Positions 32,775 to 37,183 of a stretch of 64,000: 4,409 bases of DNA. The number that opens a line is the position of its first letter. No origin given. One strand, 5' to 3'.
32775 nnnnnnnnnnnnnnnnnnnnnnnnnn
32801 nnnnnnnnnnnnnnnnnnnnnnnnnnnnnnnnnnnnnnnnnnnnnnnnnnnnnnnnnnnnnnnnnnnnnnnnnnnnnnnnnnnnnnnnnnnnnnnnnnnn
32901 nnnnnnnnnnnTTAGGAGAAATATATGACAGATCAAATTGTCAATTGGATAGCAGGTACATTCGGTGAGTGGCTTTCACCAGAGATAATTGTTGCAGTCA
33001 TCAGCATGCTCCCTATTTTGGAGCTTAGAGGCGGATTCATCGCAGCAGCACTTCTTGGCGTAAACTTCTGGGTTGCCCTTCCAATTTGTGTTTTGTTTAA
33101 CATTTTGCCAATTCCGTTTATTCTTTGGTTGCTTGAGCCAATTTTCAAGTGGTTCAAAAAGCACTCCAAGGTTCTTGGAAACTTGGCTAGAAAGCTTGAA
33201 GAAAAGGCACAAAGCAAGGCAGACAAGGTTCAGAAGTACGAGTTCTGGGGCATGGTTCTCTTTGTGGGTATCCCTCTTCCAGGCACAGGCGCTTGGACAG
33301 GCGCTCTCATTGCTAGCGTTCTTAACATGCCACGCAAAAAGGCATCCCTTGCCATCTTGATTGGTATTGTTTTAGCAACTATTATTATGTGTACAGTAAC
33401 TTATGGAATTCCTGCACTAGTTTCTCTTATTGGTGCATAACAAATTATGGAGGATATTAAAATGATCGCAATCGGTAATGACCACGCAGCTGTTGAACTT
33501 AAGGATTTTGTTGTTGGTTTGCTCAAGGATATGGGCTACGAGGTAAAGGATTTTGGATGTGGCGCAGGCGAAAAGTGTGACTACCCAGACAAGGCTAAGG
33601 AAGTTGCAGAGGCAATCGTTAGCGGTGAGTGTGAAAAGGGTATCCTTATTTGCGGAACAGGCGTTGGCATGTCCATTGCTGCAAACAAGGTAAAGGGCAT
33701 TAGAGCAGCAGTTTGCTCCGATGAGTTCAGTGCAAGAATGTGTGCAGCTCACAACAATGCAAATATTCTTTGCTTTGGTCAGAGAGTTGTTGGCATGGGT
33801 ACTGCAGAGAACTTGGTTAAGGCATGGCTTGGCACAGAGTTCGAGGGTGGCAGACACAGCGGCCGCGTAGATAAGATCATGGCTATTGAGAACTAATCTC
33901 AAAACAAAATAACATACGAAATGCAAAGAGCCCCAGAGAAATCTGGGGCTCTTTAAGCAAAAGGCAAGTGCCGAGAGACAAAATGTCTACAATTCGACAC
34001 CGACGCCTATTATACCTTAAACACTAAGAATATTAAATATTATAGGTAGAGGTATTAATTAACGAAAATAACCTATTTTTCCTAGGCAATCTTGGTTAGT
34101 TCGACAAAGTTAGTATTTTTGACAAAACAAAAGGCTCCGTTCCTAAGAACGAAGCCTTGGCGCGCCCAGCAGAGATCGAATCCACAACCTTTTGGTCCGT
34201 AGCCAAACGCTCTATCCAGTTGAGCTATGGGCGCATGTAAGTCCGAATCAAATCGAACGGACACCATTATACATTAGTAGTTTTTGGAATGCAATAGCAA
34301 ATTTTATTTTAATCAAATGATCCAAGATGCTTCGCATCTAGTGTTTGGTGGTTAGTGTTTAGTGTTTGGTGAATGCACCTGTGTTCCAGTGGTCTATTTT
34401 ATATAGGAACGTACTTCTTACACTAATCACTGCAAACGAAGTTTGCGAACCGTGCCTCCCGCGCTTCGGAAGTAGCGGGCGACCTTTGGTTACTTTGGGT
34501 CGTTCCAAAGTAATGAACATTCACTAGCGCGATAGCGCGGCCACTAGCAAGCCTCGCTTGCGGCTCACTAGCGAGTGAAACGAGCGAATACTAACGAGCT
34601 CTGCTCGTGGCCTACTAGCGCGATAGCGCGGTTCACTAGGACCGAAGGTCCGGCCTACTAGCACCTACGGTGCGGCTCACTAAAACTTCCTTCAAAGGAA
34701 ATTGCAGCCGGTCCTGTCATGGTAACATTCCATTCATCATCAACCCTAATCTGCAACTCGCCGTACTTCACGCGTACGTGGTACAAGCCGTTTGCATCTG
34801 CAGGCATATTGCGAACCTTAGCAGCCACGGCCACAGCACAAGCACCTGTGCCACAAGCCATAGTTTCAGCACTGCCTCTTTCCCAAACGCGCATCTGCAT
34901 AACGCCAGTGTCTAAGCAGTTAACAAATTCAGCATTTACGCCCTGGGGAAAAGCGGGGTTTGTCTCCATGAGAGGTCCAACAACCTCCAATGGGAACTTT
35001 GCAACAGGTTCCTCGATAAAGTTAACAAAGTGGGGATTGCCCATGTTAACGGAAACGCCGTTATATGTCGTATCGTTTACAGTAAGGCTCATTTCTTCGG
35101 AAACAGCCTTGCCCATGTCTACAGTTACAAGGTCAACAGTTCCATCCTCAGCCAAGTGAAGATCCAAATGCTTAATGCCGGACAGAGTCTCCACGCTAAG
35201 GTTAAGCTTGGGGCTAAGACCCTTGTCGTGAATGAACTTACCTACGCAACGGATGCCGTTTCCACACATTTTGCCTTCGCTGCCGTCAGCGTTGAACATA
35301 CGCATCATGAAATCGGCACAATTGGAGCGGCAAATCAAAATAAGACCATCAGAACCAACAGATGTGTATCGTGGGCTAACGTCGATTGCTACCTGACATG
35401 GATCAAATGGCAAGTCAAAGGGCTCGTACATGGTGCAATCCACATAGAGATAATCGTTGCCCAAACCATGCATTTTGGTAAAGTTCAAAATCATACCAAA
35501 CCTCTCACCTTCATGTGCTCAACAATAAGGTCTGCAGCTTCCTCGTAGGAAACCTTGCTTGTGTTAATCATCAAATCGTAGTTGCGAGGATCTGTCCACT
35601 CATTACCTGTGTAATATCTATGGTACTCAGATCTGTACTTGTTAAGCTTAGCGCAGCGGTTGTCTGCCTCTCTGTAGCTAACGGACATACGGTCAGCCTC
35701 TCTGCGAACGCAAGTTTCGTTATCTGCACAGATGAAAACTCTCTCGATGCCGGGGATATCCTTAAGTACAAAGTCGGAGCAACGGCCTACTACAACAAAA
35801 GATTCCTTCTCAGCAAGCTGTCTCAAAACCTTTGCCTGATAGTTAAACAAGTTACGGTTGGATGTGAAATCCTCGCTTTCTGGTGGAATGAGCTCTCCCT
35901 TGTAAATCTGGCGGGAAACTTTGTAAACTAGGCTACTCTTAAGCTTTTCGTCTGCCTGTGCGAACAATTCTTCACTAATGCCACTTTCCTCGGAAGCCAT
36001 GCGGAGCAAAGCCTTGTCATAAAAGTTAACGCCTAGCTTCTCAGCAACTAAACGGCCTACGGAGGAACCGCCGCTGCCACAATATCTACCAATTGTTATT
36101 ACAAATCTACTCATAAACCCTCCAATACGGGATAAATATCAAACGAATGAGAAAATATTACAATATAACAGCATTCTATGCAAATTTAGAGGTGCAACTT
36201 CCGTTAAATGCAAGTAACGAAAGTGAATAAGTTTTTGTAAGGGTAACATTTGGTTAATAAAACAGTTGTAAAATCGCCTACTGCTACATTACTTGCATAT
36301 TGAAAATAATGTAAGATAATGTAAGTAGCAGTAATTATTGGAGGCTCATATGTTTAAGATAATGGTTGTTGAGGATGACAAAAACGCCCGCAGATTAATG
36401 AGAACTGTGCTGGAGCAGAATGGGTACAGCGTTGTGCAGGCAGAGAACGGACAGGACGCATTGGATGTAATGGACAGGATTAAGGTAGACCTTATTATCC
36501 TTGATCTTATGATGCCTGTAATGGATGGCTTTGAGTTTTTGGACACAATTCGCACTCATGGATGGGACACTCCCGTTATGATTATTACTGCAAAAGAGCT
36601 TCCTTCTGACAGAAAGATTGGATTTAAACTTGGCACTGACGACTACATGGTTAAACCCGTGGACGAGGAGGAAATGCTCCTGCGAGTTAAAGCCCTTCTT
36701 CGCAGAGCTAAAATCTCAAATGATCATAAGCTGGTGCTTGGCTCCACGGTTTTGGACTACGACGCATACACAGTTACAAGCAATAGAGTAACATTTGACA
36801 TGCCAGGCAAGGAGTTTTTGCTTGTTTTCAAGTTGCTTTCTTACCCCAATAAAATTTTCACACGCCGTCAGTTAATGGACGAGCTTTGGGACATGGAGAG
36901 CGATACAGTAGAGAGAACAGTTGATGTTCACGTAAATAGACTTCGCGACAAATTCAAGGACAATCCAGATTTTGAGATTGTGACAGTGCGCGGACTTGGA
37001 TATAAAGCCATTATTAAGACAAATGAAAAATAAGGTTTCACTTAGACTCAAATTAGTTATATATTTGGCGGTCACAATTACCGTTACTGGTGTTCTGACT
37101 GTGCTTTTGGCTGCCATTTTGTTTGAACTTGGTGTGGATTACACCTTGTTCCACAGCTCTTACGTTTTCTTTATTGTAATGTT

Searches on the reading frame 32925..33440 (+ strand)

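Call 27: search_protein_families(library=pfam, proteins=[window:32925-33440:+], max_evalue=0.001)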
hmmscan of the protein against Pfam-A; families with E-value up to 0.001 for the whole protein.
window:32925-33440:+ (171 aa): 1 family
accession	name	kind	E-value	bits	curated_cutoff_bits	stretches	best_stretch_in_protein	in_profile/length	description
PF06695.16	Sm_multidrug_ex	-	1.2e-42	145.8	30.7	1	33-154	1-121/121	Putative small multi-drug export protein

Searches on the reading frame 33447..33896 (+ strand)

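Call 27: search_protein_families(library=pfam, proteins=[window:33447-33896:+], max_evalue=0.001)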
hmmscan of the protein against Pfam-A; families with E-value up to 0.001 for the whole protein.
window:33447-33896:+ (149 aa): 1 family
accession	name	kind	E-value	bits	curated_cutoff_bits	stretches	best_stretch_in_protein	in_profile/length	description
PF02502.23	LacAB_rpiB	-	2.1e-60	203.1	24.7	1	7-144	1-138/138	Ribose/Galactose Isomerase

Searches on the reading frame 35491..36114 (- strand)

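Call 26: search_protein_families(library=pfam, proteins=[window:35491-36114:-], max_evalue=0.001)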
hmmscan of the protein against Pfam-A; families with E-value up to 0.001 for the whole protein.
window:35491-36114:- (207 aa): 3 families
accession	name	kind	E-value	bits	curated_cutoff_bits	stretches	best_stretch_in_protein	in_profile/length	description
PF13189.12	Cytidylate_kin2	-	3.1e-51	174.5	28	1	5-187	1-176/176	Cytidylate kinase-like family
PF13238.12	AAA_18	-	7.6e-05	23.6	29.4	0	8-152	3-121/128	AAA domain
PF02224.24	Cytidylate_kin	-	0.00097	19.3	26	0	11-201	6-209/211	Cytidylate kinase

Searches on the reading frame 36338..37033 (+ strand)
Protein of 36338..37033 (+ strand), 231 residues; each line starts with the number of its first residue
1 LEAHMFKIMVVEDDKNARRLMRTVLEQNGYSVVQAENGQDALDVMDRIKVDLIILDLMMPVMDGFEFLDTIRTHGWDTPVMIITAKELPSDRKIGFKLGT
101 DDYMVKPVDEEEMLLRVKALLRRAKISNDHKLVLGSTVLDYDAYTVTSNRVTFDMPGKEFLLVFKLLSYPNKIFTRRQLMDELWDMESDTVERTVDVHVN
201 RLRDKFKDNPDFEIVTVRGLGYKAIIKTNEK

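Call 26: search_protein_families(library=pfam, proteins=[window:36338-37033:+], max_evalue=0.001)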
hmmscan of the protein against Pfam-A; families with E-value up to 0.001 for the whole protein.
window:36338-37033:+ (231 aa): 2 families
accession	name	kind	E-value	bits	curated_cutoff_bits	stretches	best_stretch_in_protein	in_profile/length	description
PF00072.30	Response_reg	-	2.4e-30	105.4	30.2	1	8-117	1-110/111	Response regulator receiver domain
PF00486.34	Trans_reg_C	-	7.6e-20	71.2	26.2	1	154-223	5-76/77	Transcriptional regulatory protein, C terminal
